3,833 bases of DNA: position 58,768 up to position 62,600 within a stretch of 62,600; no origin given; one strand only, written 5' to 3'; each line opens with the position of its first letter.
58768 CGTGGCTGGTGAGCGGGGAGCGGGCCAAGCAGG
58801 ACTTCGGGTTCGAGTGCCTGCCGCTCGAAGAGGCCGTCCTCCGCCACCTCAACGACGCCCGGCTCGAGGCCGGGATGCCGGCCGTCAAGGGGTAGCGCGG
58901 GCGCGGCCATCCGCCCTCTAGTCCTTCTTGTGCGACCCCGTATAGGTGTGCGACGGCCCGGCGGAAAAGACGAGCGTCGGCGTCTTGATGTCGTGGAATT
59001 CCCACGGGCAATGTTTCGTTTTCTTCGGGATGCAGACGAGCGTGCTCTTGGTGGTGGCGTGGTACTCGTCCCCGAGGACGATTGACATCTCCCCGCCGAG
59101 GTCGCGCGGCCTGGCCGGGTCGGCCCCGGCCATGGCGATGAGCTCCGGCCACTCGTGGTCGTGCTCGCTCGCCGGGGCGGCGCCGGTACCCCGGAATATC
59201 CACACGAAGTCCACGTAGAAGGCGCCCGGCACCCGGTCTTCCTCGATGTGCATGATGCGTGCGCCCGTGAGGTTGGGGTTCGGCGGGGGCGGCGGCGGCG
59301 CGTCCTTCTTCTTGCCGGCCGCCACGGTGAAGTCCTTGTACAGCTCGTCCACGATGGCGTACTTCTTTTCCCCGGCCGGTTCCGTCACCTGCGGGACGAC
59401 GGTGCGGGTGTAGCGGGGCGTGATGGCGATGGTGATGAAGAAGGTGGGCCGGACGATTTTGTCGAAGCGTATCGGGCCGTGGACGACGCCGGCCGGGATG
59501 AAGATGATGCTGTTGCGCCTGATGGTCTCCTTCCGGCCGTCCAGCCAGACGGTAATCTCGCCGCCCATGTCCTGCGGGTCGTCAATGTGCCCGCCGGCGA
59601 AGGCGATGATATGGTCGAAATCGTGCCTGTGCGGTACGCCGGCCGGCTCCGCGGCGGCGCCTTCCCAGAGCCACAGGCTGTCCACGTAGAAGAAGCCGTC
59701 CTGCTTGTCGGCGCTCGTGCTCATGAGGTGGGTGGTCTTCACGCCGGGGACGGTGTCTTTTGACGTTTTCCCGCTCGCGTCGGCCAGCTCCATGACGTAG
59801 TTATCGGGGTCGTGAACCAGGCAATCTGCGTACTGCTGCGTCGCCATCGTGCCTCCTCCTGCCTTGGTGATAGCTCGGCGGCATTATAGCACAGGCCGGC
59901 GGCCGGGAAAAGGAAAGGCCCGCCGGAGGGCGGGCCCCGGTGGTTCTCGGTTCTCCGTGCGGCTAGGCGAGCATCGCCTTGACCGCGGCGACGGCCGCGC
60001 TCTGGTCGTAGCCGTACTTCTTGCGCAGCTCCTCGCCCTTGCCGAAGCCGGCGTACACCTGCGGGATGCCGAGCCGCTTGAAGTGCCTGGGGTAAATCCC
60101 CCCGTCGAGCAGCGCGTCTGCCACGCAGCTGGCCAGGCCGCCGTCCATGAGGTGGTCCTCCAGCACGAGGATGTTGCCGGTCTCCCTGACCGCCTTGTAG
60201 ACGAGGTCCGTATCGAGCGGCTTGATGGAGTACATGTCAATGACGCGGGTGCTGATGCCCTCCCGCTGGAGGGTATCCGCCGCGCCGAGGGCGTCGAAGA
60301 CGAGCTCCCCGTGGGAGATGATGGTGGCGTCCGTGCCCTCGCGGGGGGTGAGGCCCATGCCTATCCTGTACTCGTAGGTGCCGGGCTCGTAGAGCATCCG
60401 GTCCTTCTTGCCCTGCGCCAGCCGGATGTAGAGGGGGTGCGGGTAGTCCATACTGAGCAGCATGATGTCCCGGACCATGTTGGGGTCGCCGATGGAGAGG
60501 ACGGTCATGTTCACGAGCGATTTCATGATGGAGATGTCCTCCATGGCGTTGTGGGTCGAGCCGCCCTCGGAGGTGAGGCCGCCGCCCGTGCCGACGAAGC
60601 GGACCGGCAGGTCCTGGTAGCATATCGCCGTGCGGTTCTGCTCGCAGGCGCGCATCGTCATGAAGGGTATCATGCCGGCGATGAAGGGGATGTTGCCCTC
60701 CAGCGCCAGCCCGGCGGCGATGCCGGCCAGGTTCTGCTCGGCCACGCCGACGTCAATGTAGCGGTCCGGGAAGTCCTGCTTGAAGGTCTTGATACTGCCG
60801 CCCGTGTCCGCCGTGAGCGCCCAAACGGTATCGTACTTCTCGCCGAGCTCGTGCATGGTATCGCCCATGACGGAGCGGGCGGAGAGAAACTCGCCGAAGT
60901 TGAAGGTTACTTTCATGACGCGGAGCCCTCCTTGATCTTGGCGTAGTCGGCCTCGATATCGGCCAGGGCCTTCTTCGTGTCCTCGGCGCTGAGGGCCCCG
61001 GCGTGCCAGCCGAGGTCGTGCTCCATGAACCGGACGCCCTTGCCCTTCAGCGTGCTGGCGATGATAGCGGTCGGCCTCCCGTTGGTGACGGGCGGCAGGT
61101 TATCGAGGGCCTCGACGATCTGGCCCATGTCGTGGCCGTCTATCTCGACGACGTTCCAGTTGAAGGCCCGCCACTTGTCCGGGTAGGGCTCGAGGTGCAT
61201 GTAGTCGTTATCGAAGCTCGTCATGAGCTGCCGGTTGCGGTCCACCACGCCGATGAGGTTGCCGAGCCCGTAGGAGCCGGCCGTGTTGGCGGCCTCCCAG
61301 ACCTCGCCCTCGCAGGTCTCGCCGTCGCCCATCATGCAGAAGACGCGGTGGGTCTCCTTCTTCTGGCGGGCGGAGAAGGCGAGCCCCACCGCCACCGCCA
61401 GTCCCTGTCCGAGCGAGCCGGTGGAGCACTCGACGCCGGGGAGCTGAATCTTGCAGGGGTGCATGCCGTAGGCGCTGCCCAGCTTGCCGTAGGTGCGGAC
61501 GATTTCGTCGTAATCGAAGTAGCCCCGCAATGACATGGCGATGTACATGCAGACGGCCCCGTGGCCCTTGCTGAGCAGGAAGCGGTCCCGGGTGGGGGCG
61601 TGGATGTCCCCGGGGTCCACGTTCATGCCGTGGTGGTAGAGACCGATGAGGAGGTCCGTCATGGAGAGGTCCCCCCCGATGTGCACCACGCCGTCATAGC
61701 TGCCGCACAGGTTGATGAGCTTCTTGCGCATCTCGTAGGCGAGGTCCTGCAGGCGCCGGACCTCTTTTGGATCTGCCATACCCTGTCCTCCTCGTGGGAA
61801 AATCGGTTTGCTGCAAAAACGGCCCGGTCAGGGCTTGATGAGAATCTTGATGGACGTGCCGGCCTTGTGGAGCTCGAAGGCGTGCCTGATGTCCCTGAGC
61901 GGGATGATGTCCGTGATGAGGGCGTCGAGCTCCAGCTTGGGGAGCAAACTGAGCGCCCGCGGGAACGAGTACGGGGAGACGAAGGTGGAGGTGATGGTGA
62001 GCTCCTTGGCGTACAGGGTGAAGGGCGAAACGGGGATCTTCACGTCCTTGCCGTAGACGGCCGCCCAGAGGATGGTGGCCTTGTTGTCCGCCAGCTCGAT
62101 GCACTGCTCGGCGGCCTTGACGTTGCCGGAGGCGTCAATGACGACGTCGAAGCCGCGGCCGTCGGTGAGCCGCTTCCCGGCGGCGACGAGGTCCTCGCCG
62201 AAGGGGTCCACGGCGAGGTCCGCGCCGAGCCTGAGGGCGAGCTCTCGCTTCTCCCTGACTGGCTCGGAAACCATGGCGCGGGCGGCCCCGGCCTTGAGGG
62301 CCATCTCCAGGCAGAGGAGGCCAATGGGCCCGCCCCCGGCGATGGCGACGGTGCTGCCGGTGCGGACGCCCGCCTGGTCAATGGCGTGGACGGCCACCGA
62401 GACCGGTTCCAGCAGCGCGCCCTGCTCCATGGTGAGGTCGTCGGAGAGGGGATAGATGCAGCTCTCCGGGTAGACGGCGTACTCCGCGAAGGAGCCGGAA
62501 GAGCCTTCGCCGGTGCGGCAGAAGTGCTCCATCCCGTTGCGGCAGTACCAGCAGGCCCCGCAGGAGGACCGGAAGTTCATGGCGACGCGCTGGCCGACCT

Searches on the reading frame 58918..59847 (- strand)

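Call 63: search_protein_families(library=pfam, proteins=[window:58918-59847:-], max_evalue=0.01)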
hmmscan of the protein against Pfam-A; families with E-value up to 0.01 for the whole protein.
window:58918-59847:- (309 aa): 1 family
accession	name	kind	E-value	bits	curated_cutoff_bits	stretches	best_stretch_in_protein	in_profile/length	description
PF07883.17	Cupin_2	-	0.00012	22.2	27.2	1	96-125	27-56/70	Cupin domain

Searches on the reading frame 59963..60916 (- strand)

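Call 63: search_protein_families(library=pfam, proteins=[window:59963-60916:-], max_evalue=0.01)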
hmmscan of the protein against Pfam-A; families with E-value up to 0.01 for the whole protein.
window:59963-60916:- (317 aa): 4 families
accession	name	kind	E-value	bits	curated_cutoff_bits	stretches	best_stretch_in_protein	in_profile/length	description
PF02780.25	Transketolase_C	-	4.1e-26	91.8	25.9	1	189-305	4-121/124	Transketolase, C-terminal domain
PF02779.29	Transket_pyr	-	1.5e-25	90.3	27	1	12-167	4-168/174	Transketolase, pyrimidine binding domain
PF22613.1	Transketolase_C_1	-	0.0047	17.6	27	1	194-237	11-54/113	Transketolase-like TK C-terminal domain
PF09505.15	Dimeth_Pyl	-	0.0066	15.5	25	1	40-93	224-275/463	Dimethylamine methyltransferase (Dimeth_PyL)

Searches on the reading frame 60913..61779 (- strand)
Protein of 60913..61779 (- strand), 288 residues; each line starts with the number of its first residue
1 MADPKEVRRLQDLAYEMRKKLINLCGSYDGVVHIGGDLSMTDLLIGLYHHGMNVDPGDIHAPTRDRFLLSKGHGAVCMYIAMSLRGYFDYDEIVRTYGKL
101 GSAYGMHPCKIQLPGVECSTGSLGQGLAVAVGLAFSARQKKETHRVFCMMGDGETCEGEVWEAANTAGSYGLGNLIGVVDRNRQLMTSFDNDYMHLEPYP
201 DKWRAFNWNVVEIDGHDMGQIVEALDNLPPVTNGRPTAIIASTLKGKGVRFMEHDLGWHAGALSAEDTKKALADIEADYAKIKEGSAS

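Call 63: search_protein_families(library=pfam, proteins=[window:60913-61779:-], max_evalue=0.01)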
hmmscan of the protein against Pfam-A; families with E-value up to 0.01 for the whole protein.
window:60913-61779:- (288 aa): 4 families
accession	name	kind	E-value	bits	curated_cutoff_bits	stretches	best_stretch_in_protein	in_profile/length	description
PF00456.26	Transketolase_N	-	2.5e-41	142.2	22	1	33-271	24-271/334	Transketolase, thiamine diphosphate binding domain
PF00676.26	E1_dh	-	4.8e-10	39.3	22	1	96-224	73-203/300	Dehydrogenase E1 component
PF13292.11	DXP_synthase_N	-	4.1e-09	36.6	21.2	1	8-183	16-172/274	1-deoxy-D-xylulose-5-phosphate synthase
PF02775.26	TPP_enzyme_C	-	0.00013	22.3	21.9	1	120-187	27-88/151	Thiamine pyrophosphate enzyme, C-terminal TPP binding domain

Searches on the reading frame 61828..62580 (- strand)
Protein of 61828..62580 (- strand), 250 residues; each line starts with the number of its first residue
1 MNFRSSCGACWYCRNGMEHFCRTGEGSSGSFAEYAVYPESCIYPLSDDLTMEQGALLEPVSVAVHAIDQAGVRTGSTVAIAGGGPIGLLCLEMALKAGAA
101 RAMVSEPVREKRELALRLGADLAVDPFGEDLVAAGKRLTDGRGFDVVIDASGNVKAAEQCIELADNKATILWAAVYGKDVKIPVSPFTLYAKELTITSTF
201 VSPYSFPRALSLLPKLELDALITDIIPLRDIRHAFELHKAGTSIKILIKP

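Call 63: search_protein_families(library=pfam, proteins=[window:61828-62580:-], max_evalue=0.01)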
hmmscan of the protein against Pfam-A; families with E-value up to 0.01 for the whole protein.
window:61828-62580:- (250 aa): 5 families
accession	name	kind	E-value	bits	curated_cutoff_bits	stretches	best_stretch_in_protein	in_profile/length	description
PF00107.32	ADH_zinc_N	-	6.1e-22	78.4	31.8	1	85-213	1-127/129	Zinc-binding dehydrogenase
PF16912.11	Glu_dehyd_C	-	1.2e-09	38.4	34.9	1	53-247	3-208/211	Glucose dehydrogenase C-terminus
PF08240.17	ADH_N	-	3e-06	27.8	23.5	1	5-47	65-104/104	Alcohol dehydrogenase GroES-like domain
PF13602.12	ADH_zinc_N_2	-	0.0001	23.7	27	1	118-242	1-127/134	Zinc-binding dehydrogenase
PF13241.12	NAD_binding_7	-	0.0061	17.5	22.1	1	75-171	7-88/104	Putative NAD(P)-binding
